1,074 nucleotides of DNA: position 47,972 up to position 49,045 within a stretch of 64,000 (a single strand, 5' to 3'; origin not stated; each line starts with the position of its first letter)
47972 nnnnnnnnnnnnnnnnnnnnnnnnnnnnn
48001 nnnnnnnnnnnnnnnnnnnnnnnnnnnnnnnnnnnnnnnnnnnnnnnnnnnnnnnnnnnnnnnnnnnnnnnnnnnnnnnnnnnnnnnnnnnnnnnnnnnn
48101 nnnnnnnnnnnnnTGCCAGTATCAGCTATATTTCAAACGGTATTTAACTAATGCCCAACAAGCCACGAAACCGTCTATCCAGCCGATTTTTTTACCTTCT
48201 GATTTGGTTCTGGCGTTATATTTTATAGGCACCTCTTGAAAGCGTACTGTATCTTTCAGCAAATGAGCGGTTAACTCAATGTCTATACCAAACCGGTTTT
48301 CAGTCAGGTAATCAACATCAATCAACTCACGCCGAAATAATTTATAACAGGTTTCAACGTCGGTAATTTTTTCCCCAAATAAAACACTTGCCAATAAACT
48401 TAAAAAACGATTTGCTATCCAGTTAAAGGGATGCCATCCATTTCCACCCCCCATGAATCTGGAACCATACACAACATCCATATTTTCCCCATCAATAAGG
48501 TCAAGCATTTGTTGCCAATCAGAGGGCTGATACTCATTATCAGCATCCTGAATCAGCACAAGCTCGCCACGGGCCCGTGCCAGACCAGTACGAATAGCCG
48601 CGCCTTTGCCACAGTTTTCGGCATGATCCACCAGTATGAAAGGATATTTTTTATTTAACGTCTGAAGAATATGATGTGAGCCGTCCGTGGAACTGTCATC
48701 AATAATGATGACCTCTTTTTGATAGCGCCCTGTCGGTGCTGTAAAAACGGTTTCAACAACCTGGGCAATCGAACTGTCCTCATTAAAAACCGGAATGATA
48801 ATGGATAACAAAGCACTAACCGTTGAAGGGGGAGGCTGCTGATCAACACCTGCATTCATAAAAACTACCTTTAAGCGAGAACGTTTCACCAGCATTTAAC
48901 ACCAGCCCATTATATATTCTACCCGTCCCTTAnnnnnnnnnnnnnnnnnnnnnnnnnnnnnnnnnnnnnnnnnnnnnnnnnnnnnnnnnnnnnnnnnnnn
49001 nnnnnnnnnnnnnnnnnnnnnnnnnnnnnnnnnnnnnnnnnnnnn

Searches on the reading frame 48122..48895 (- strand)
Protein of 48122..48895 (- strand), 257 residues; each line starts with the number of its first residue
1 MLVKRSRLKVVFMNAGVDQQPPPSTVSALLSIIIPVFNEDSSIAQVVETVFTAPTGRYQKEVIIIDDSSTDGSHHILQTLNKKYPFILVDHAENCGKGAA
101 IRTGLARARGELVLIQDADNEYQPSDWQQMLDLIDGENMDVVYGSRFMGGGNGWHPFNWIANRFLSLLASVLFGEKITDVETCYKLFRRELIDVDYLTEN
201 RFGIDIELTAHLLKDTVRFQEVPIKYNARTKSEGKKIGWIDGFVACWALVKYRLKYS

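Call 16: search_protein_families(library=pfam, proteins=[window:48122-48895:-], max_evalue=0.001)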
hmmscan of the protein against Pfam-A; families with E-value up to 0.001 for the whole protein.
window:48122-48895:- (257 aa): 3 families
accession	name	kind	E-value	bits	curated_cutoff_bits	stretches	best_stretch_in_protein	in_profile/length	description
PF00535.33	Glycos_transf_2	-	1.4e-32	113.4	23.3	1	31-192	1-164/168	Glycosyl transferase family 2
PF10111.15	Glyco_tranf_2_2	-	1.3e-06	28.6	27.3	1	31-140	1-112/276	Glycosyltransferase like family 2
PF13641.12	Glyco_tranf_2_3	-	1.6e-05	25.5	27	1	30-154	3-131/230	Glycosyltransferase like family 2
